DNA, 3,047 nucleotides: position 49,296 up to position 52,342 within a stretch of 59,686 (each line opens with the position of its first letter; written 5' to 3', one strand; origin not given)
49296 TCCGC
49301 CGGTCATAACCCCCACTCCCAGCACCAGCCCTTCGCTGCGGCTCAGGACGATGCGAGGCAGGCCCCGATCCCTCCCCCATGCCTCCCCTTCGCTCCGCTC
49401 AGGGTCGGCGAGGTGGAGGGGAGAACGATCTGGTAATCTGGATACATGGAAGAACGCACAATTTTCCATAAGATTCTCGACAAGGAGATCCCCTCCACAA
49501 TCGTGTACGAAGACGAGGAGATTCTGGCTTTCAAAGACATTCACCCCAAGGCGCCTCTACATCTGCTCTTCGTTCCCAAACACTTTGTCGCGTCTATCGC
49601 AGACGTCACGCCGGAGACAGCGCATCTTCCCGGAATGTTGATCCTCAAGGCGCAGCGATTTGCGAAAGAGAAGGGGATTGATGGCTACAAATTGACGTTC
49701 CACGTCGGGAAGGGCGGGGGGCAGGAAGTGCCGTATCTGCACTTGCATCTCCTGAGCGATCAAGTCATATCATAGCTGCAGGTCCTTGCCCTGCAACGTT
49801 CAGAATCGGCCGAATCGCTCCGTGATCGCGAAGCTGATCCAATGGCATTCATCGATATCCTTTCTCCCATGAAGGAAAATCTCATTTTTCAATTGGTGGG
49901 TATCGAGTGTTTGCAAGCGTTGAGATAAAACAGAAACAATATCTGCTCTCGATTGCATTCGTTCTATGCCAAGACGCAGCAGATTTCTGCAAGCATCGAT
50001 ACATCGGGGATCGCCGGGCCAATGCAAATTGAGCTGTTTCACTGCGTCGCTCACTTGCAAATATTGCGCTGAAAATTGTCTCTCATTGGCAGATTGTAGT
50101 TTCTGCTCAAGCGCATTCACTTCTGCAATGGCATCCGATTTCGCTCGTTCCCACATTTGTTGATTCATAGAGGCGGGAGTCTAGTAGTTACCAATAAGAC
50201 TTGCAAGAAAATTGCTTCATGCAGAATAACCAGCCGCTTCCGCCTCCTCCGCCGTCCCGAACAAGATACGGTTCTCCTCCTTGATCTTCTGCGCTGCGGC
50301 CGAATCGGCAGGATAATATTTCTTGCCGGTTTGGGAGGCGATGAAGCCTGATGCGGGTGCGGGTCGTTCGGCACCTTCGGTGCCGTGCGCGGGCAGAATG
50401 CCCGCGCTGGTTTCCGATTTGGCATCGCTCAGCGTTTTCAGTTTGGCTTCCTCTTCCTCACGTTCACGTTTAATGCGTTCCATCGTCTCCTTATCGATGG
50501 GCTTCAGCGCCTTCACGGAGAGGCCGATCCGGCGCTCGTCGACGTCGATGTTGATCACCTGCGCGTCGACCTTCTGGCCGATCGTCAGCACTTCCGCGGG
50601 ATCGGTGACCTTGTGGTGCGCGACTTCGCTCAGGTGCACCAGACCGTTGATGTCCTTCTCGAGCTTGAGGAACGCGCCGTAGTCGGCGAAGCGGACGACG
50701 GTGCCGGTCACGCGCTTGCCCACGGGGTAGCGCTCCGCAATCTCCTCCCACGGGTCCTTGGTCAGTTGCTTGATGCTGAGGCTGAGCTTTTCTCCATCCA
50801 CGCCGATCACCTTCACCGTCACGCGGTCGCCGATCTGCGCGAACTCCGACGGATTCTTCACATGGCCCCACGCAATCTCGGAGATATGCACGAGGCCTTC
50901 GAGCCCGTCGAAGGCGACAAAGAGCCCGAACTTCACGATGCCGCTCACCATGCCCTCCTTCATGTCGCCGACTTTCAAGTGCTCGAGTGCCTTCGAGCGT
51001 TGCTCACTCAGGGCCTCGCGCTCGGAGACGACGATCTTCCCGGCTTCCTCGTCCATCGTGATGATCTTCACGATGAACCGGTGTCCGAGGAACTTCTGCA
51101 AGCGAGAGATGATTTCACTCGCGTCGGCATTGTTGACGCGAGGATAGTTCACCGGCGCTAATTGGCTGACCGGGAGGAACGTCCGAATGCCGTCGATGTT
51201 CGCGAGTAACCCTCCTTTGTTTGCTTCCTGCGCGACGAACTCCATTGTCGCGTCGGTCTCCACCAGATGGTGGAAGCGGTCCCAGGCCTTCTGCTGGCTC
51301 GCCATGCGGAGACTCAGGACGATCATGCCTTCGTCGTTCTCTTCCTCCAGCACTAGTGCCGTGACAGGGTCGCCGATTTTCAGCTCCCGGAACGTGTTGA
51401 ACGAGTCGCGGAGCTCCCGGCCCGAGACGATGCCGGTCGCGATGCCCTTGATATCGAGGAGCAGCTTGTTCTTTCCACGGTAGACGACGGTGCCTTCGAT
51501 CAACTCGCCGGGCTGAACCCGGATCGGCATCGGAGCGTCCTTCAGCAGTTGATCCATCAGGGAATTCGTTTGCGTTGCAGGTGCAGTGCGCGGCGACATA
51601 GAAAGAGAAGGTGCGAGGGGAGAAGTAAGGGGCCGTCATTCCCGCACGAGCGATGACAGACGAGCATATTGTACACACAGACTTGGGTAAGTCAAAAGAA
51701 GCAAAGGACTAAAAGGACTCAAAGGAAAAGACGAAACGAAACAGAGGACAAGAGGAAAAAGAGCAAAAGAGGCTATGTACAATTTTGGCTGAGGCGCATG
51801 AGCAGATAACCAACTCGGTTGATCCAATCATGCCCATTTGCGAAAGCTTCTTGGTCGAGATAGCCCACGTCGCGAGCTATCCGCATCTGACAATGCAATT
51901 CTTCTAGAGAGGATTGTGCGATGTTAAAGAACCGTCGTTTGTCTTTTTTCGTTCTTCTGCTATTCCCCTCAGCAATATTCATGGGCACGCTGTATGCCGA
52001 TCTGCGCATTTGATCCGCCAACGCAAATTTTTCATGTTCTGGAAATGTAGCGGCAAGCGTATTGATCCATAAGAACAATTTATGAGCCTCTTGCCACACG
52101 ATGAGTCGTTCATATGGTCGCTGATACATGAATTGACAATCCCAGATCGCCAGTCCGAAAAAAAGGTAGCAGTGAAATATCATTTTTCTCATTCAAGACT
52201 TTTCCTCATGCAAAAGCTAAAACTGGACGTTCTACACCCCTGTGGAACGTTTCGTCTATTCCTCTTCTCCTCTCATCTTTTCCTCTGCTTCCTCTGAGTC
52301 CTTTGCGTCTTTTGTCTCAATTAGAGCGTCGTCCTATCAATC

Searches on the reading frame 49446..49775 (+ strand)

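Call 68: search_protein_families(library=pfam, proteins=[window:49446-49775:+], max_evalue=0.00001)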
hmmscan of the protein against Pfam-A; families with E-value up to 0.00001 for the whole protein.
window:49446-49775:+ (109 aa): 2 families
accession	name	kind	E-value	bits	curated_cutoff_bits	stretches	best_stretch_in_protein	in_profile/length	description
PF11969.13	DcpS_C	-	6.4e-20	72.2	24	1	5-104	2-101/114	Scavenger mRNA decapping enzyme C-term binding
PF01230.28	HIT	-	1.9e-18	67.3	21.5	1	13-104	2-94/98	HIT domain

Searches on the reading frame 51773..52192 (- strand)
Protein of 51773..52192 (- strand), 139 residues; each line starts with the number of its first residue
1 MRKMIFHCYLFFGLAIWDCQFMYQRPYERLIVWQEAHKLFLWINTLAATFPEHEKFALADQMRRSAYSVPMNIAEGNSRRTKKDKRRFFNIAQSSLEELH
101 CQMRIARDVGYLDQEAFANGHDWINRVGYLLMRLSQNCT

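Call 68: search_protein_families(library=pfam, proteins=[window:51773-52192:-], max_evalue=0.00001)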
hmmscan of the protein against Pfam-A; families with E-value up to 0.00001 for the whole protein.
window:51773-52192:- (139 aa): 2 families
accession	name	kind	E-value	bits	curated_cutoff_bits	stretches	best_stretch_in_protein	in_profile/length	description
PF05635.17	23S_rRNA_IVP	-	2e-33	115.2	33.8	1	28-131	1-104/106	23S rRNA-intervening sequence protein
PF22296.2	bAvd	-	5.6e-07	30.5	40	1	30-132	1-101/107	bAvd-like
